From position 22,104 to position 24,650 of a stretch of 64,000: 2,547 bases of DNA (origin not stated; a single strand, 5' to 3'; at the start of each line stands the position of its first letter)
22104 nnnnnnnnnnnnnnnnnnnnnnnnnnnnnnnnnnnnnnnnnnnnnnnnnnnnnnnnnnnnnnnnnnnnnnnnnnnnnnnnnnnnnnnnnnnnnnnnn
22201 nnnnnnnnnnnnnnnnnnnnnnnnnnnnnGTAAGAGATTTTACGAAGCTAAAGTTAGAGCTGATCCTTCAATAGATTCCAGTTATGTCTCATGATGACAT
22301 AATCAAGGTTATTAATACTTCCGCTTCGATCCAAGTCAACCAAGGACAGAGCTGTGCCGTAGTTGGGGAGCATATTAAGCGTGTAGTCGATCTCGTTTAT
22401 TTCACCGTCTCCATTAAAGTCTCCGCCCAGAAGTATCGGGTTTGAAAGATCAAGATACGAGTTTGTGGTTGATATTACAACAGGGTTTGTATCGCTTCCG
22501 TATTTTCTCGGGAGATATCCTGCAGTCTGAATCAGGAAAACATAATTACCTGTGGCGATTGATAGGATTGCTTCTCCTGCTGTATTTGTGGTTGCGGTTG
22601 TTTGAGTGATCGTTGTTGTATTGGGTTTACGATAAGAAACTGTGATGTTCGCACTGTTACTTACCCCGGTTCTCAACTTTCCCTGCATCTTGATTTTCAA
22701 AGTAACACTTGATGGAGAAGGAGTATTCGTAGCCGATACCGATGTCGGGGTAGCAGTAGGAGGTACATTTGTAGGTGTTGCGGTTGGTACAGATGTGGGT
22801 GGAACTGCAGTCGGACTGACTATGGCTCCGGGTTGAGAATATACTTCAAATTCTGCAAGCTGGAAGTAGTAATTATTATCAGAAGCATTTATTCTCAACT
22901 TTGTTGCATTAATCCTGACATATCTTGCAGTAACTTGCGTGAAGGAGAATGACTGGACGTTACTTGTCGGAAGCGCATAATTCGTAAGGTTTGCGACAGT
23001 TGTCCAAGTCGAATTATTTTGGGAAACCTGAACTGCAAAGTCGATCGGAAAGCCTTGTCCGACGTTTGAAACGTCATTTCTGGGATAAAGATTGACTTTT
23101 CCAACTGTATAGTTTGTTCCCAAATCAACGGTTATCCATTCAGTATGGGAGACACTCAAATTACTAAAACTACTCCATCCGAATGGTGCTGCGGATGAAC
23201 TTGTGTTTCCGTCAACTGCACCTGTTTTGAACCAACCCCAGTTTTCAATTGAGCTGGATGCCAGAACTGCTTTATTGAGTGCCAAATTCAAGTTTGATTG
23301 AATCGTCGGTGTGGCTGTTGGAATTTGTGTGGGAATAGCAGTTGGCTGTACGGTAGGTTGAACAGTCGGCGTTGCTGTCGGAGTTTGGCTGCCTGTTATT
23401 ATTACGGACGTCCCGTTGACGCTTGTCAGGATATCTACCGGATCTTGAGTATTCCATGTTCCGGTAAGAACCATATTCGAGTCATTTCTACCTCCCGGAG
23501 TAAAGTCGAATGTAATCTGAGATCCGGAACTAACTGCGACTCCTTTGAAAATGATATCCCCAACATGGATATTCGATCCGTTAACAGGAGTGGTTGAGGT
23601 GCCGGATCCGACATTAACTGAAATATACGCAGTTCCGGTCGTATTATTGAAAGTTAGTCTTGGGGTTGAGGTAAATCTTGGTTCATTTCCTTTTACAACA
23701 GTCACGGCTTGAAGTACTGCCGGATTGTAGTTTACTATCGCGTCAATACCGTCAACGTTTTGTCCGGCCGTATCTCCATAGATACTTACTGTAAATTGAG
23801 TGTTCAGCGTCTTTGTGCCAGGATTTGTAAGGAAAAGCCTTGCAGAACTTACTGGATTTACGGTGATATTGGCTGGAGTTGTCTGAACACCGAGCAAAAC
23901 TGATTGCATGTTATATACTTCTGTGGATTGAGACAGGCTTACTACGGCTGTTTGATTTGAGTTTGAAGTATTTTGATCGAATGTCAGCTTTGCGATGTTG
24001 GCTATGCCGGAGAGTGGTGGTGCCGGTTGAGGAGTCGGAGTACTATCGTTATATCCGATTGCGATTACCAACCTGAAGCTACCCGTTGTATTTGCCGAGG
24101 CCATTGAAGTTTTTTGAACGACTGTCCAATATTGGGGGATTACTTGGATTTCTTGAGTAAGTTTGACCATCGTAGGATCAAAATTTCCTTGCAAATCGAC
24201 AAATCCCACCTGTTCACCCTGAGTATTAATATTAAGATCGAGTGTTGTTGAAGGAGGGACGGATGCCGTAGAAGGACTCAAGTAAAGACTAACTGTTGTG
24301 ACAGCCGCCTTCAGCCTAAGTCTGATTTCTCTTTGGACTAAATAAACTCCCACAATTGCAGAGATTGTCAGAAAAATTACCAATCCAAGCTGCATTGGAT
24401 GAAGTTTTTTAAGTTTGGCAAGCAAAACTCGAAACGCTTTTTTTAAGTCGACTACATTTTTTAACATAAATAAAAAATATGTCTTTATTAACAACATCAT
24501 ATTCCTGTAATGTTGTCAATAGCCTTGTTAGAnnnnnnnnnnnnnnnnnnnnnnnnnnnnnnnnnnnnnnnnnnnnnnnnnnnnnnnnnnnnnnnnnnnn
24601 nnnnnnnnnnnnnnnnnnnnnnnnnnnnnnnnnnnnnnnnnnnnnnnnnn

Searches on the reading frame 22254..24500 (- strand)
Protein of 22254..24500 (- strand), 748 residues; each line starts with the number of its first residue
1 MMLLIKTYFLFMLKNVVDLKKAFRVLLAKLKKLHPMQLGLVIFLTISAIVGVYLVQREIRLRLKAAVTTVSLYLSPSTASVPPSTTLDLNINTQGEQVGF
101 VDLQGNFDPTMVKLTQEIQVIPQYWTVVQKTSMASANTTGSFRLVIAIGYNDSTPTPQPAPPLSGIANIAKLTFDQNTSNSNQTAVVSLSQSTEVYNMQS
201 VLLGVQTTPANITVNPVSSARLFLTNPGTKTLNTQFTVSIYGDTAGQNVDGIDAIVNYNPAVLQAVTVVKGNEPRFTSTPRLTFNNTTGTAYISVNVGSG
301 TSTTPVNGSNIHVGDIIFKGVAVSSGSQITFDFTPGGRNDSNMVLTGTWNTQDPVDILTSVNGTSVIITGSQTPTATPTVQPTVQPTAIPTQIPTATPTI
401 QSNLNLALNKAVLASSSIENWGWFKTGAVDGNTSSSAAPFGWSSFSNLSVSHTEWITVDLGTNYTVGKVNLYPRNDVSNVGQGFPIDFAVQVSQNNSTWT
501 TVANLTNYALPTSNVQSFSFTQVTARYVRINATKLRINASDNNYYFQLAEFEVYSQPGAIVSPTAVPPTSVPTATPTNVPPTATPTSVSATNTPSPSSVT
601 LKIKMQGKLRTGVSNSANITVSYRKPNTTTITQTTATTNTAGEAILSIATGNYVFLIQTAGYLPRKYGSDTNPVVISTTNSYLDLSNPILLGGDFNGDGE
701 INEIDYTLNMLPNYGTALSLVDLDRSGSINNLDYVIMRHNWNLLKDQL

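Call 6: search_protein_families(library=pfam, proteins=[window:22254-24500:-], max_evalue=0.01)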
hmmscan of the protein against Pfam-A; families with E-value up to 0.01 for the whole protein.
window:22254-24500:- (748 aa): 5 families
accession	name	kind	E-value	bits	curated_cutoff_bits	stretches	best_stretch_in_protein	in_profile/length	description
PF00754.31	F5_F8_type_C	-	4.6e-20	72.5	28.2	1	414-545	4-121/127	F5/8 type C domain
PF22633.2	F5_F8_type_C_2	-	3e-19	69.8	27.8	1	428-530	2-91/91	NedA-like, galactose-binding domain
PF07738.19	Sad1_UNC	-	3.3e-05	24.4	22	1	454-556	29-131/132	Sad1 / UNC-like C-terminal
PF00404.24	Dockerin_1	-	0.00021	21.8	22.9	1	693-738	2-53/57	Dockerin type I domain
PF04886.17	PT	-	0.00094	19.1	26.2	1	372-399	4-31/36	PT disordered repeat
